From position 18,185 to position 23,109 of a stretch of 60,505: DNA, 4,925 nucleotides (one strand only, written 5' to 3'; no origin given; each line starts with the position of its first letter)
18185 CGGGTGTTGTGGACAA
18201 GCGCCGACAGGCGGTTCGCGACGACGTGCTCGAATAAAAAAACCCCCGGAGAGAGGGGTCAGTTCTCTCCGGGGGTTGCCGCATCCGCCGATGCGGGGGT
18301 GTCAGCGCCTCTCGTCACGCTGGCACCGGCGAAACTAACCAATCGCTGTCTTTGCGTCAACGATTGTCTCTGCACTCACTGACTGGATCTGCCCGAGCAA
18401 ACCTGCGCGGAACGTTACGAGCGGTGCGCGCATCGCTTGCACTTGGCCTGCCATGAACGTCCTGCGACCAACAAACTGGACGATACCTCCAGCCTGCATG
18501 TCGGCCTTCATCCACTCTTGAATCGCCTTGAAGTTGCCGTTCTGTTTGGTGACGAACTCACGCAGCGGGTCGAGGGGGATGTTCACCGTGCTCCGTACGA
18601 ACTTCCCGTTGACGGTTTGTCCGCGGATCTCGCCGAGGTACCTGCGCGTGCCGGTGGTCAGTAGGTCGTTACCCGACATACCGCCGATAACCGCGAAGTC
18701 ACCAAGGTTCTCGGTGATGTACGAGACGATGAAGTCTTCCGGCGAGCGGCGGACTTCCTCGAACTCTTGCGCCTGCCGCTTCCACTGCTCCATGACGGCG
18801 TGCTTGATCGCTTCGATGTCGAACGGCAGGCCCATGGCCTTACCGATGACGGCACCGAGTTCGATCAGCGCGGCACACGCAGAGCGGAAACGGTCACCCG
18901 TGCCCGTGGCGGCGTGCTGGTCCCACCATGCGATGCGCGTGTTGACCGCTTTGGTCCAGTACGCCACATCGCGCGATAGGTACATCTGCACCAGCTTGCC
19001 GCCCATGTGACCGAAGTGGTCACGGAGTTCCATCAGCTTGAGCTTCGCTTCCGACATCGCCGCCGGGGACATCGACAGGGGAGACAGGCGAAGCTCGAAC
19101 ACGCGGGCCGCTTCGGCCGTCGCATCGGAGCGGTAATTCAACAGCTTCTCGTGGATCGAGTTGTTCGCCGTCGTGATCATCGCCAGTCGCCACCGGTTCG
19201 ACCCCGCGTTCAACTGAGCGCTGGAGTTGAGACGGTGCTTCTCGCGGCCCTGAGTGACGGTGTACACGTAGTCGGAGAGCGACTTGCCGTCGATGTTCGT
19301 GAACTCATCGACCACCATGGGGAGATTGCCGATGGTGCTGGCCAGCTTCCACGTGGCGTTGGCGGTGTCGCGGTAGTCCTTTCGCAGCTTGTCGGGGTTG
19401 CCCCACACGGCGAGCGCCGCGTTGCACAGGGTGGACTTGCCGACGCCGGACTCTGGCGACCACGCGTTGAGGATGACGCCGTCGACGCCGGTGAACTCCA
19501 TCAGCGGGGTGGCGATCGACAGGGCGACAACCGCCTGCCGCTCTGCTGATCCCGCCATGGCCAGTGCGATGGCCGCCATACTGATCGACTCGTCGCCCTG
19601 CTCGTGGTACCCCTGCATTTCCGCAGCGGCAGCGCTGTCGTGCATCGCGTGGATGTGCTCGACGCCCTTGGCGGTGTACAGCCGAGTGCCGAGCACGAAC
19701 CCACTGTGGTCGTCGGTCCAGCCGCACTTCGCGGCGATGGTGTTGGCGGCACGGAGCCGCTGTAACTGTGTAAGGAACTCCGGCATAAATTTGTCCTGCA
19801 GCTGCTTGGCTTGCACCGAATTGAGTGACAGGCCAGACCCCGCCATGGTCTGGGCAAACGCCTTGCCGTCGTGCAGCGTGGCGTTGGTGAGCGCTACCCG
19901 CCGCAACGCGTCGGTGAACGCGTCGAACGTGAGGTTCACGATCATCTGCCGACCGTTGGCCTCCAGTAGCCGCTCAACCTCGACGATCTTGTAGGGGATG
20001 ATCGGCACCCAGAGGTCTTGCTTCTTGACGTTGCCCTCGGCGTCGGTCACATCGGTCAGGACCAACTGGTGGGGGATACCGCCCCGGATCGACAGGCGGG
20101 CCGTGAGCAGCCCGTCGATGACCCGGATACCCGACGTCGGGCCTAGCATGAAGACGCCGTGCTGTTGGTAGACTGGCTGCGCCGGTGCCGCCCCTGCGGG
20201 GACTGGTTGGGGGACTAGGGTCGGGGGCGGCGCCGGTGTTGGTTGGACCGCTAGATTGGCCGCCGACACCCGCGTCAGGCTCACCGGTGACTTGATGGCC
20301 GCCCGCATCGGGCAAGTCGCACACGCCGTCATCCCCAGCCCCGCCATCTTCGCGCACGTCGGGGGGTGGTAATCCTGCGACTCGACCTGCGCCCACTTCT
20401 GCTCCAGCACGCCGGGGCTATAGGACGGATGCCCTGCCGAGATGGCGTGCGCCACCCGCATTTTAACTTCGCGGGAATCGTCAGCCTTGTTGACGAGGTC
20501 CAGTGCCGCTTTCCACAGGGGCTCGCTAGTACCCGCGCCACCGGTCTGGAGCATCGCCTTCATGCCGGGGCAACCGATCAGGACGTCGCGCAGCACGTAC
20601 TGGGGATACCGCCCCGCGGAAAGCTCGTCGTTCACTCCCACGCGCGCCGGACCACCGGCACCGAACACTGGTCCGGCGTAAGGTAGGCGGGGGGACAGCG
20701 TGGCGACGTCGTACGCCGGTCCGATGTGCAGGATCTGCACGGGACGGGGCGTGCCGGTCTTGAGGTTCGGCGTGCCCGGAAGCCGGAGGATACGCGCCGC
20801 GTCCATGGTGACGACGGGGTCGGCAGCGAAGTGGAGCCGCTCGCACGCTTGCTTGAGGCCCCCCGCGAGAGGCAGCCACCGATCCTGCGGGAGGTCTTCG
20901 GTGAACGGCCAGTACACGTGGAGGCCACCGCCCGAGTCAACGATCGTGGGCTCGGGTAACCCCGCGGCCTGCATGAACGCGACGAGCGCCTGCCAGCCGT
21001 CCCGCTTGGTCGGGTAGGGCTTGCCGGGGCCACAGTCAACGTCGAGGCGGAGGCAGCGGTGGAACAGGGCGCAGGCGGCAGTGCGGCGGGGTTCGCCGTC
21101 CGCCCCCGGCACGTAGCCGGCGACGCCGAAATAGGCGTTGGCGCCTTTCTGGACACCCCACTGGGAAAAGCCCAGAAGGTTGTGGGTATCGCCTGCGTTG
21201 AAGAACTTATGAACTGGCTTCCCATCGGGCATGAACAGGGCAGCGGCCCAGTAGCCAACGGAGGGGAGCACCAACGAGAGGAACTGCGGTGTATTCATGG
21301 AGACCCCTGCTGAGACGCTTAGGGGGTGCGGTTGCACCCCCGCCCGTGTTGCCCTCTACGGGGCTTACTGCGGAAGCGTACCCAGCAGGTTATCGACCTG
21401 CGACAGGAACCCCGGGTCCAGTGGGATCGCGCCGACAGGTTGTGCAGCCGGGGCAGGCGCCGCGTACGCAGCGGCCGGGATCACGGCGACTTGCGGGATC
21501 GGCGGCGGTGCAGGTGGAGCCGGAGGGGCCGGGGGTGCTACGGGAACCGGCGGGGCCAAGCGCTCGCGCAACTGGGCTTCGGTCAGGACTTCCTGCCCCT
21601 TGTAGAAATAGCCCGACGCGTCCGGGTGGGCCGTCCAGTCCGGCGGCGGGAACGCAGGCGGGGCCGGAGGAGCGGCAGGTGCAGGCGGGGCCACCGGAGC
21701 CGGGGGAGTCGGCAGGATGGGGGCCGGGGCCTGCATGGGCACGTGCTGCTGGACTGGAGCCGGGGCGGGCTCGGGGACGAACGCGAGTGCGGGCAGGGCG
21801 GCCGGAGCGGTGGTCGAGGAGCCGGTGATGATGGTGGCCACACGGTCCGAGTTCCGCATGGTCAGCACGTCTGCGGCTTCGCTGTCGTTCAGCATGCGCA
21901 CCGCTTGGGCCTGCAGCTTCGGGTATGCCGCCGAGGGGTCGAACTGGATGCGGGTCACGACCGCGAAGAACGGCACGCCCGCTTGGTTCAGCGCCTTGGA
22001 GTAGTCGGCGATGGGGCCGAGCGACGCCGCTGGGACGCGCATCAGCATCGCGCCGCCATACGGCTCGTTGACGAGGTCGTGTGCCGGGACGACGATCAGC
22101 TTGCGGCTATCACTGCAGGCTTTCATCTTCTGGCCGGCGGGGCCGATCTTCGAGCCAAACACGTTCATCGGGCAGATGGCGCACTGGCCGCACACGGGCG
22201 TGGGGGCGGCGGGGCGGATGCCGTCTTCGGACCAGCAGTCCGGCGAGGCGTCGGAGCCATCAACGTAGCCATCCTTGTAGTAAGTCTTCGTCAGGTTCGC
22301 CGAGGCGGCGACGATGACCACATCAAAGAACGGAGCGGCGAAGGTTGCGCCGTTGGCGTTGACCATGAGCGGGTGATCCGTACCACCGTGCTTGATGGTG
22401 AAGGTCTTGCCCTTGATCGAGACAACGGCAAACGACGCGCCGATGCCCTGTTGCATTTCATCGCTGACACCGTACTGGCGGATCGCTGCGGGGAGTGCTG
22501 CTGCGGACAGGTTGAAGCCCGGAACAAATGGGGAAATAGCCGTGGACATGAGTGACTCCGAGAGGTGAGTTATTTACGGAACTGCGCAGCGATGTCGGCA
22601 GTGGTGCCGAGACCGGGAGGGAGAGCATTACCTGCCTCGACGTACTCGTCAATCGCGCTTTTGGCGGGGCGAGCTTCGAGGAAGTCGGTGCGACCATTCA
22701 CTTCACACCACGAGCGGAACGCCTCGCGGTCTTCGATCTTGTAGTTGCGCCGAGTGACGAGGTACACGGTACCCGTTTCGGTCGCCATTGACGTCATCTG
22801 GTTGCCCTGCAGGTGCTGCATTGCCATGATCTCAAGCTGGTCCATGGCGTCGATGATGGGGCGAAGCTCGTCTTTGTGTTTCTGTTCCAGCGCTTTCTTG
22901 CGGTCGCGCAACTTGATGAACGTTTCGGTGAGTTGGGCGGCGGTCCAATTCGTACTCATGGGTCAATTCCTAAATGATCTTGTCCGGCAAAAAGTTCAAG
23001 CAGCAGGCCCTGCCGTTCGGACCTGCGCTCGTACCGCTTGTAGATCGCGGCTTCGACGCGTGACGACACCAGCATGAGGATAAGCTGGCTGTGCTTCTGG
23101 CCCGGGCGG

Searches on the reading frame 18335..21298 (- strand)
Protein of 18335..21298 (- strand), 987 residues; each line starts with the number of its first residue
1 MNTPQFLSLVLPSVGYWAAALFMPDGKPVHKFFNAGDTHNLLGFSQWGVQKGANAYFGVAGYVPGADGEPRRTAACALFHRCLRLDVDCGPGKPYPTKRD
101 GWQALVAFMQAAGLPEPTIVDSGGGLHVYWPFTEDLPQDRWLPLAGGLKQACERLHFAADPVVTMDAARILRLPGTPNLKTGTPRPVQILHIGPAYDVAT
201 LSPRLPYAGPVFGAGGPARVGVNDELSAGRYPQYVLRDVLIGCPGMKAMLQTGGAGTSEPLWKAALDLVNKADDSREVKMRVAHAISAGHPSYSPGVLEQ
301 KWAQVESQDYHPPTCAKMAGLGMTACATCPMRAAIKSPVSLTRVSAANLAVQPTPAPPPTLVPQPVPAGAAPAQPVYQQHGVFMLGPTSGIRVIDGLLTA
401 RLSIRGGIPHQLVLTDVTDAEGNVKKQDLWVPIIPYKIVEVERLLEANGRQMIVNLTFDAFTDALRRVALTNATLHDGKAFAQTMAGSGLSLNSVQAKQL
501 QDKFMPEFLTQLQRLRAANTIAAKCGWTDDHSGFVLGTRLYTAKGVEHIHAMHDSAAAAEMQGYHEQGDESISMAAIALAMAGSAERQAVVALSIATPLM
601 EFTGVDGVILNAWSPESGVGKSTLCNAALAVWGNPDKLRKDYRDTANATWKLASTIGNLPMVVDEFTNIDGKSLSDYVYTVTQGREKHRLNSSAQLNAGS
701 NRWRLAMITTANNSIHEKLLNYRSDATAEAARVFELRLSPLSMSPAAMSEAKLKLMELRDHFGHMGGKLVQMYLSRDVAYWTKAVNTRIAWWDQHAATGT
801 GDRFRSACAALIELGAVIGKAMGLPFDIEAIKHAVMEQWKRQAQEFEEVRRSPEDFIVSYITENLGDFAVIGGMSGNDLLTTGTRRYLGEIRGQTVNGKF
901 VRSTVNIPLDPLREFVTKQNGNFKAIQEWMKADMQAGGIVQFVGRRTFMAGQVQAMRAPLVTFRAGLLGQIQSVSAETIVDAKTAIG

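Call 71: search_protein_families(library=pfam, max_evalue=0.01, proteins=[window:18335-21298:-])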
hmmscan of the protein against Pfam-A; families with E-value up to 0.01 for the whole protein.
window:18335-21298:- (987 aa): 1 family
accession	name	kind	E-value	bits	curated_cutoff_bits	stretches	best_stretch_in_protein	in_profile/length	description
PF06048.17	DUF927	-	2.8e-32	113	22.6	1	442-694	34-277/284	Domain of unknown function (DUF927)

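Call 72: search_protein_families(library=phrogs, max_evalue=0.001, proteins=[window:18335-21298:-])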
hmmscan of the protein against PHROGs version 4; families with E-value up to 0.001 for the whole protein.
window:18335-21298:- (987 aa): 4 families
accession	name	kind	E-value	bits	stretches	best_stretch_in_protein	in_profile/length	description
phrog_25314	-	unknown function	2.6e-101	341.4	1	72-868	95-881/1010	-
phrog_8841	-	DNA, RNA and nucleotide metabolism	4e-31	109.4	1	436-934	125-586/633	DNA primase/helicase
phrog_2478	-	DNA, RNA and nucleotide metabolism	3.7e-08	32.9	1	50-189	51-198/854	DNA polymerase/primase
phrog_1139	-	DNA, RNA and nucleotide metabolism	1.2e-07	31.1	1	462-730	396-660/895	DNA primase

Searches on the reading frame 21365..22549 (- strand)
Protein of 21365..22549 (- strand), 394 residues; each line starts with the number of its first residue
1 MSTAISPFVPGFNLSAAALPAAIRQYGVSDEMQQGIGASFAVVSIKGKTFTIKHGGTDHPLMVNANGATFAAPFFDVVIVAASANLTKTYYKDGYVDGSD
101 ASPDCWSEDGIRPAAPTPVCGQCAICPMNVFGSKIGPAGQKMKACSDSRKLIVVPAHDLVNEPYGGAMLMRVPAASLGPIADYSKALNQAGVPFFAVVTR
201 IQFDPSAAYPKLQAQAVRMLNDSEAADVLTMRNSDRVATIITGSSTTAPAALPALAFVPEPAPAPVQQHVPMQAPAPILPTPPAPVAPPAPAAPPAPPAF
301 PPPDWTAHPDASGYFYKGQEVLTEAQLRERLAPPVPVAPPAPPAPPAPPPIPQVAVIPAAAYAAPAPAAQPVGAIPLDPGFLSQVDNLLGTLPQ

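Call 71: search_protein_families(library=pfam, max_evalue=0.01, proteins=[window:21365-22549:-])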
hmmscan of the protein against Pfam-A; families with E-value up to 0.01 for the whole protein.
window:21365-22549:- (394 aa): 0 families

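Call 72: search_protein_families(library=phrogs, max_evalue=0.001, proteins=[window:21365-22549:-])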
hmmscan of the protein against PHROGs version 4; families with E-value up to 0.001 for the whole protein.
window:21365-22549:- (394 aa): 2 families
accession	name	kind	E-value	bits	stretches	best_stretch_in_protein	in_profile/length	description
phrog_23155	-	unknown function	2.1e-15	57.7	1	80-233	72-219/255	-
phrog_27714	-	unknown function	2.7e-13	51.1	1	63-243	79-256/292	-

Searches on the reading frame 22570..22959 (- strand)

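Call 71: search_protein_families(library=pfam, max_evalue=0.01, proteins=[window:22570-22959:-])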
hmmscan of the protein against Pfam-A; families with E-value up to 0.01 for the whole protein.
window:22570-22959:- (129 aa): 1 family
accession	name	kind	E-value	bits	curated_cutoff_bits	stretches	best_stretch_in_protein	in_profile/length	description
PF23984.1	DUF7307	-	4.1e-05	24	27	1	8-116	3-115/129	Pam3 gp33-like protein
